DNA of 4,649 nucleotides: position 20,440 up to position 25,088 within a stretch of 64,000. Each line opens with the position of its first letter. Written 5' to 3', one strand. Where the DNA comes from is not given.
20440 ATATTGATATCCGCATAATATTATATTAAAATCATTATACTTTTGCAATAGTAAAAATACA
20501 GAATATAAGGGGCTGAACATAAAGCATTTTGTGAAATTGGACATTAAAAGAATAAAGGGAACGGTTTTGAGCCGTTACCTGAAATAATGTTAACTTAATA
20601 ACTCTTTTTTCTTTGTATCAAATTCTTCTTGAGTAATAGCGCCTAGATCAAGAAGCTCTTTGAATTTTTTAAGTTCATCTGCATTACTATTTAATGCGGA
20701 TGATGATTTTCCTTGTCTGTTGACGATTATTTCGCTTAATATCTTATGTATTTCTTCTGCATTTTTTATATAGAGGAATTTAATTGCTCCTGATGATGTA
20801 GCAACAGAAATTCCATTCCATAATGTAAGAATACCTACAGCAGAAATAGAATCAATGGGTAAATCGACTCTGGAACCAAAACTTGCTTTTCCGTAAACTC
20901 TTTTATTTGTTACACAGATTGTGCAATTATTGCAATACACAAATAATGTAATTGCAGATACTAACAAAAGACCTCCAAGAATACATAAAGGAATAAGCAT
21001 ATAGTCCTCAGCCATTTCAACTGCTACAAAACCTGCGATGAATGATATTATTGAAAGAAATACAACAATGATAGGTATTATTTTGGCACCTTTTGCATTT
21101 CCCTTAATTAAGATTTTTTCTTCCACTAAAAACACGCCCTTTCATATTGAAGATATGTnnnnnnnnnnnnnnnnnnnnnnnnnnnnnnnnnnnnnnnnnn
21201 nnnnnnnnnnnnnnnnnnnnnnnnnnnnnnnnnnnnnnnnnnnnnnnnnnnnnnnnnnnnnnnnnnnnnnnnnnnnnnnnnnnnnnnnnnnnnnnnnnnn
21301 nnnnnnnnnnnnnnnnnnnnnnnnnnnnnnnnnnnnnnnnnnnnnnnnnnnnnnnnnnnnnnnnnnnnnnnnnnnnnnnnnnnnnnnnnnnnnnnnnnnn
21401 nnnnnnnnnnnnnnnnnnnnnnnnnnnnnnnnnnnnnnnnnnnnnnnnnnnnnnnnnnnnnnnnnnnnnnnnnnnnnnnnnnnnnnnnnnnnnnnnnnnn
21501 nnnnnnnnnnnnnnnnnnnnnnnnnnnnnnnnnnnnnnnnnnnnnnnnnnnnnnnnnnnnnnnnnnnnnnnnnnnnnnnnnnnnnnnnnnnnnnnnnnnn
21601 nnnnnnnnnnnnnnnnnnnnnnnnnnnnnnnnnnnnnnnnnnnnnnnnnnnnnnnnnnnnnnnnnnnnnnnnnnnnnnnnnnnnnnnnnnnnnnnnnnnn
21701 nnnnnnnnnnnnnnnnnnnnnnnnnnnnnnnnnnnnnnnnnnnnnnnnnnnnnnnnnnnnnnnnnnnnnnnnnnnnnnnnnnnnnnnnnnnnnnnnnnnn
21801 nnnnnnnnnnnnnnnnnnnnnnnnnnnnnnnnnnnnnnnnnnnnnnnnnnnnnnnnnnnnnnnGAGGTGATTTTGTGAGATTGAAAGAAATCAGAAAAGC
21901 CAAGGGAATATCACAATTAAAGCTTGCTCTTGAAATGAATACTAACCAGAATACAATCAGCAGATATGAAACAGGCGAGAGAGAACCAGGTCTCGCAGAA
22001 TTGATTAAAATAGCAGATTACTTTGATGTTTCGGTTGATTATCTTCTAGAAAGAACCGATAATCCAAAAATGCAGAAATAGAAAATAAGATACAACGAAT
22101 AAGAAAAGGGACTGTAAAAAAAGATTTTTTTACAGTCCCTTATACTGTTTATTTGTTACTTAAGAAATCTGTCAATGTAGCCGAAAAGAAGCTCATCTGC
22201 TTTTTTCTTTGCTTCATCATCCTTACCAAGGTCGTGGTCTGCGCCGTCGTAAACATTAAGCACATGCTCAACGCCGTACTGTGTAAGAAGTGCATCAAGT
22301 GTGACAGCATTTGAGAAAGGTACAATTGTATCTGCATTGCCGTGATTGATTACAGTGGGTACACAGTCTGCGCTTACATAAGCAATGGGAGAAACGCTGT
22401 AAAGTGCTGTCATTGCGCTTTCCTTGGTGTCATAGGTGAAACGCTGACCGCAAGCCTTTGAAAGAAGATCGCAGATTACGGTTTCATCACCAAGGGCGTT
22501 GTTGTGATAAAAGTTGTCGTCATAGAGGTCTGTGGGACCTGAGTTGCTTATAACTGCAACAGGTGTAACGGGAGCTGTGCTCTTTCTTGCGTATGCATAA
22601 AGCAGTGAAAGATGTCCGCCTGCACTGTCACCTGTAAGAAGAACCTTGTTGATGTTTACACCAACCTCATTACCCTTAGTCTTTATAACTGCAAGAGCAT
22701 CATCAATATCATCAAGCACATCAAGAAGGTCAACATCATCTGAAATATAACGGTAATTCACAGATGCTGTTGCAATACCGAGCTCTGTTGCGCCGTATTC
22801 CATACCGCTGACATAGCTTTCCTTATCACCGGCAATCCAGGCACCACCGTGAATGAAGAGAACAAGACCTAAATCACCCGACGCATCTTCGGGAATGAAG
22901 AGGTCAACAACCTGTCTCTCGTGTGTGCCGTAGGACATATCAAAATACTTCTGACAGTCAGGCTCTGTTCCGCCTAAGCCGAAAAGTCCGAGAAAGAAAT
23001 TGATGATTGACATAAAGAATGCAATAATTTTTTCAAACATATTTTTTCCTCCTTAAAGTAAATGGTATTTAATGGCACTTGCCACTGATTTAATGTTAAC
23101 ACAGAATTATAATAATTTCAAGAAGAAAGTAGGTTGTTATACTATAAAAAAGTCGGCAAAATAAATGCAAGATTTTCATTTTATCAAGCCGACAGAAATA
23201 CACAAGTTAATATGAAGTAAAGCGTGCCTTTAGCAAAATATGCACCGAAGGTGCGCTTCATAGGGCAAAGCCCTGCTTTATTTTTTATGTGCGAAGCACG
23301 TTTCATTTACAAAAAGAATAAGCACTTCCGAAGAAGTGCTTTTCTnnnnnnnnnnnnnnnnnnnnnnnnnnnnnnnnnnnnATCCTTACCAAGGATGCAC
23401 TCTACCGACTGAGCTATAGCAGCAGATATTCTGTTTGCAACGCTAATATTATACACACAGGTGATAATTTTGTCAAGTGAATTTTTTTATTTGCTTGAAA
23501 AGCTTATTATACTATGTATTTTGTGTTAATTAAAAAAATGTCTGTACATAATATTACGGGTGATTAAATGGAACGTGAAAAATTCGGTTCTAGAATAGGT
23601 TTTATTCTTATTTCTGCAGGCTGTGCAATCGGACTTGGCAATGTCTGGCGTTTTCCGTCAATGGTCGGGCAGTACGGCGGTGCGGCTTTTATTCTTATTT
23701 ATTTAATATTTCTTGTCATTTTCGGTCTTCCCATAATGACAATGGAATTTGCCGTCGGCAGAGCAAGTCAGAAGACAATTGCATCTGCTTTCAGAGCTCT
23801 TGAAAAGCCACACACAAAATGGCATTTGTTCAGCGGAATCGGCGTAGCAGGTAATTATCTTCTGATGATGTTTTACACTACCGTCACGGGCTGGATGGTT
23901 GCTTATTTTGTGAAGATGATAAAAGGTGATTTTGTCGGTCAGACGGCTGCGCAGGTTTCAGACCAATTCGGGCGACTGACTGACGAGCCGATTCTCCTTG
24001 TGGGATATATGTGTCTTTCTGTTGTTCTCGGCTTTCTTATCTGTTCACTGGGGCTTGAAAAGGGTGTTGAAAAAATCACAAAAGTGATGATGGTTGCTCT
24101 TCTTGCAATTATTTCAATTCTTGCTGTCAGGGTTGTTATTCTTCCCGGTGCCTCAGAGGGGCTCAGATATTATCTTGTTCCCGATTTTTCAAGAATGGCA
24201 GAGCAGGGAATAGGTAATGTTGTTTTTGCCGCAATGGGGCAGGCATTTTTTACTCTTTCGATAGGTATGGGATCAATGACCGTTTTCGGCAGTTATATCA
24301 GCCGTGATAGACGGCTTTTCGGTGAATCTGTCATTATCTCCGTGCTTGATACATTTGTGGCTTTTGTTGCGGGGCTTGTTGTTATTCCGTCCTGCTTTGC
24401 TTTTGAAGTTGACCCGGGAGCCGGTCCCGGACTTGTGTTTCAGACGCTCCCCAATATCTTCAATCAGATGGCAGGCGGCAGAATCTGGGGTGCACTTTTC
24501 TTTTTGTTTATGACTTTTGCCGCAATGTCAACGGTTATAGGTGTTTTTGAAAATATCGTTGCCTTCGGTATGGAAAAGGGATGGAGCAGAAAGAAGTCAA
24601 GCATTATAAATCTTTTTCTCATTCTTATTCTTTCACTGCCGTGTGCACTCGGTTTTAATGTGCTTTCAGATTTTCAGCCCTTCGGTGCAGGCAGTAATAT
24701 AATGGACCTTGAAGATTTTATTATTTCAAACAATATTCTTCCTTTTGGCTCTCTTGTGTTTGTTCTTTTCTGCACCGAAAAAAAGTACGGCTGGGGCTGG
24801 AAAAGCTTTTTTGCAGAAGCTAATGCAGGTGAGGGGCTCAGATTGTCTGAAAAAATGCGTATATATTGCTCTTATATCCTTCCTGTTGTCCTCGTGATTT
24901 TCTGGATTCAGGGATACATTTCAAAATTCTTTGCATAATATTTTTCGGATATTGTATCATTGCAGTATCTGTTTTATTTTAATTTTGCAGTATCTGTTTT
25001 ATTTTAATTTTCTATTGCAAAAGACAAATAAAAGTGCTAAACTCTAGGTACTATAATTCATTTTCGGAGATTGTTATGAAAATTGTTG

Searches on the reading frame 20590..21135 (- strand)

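Call 46: search_protein_families(library=pfam, proteins=[window:20590-21135:-], max_evalue=0.000001)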
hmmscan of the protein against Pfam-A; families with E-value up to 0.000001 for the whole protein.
window:20590-21135:- (181 aa): 1 family
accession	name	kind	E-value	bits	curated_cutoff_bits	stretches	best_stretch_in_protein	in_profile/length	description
PF09851.14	SHOCT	-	4e-08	33.2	27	1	153-180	1-28/28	Short C-terminal domain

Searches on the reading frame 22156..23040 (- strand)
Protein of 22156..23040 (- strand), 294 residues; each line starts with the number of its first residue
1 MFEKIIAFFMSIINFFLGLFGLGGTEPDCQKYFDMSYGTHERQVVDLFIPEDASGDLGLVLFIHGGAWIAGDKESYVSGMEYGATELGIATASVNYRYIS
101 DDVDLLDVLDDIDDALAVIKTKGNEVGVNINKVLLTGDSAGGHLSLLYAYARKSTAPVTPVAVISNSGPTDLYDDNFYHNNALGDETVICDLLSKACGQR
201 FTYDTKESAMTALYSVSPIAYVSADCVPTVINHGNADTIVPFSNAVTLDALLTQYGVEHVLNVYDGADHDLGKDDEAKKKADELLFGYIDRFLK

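Call 46: search_protein_families(library=pfam, proteins=[window:22156-23040:-], max_evalue=0.000001)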
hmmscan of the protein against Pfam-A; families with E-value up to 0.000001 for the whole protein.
window:22156-23040:- (294 aa): 3 families
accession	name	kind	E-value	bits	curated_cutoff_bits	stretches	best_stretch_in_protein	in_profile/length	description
PF20434.5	BD-FAE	-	2e-32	112.9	26.8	1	46-250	2-213/215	BD-FAE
PF07859.19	Abhydrolase_3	-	5.1e-17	62.8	25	1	60-270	1-207/210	alpha/beta hydrolase fold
PF00326.27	Peptidase_S9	-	2.3e-10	40.8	22.6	1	111-293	44-210/213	Prolyl oligopeptidase family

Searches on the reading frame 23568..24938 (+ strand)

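Call 46: search_protein_families(library=pfam, proteins=[window:23568-24938:+], max_evalue=0.000001)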
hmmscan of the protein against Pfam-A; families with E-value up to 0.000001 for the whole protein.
window:23568-24938:+ (456 aa): 1 family
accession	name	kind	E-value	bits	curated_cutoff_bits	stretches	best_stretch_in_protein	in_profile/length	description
PF00209.24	SNF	-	7.8e-52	177.1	27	2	148-448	180-479/524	Sodium:neurotransmitter symporter family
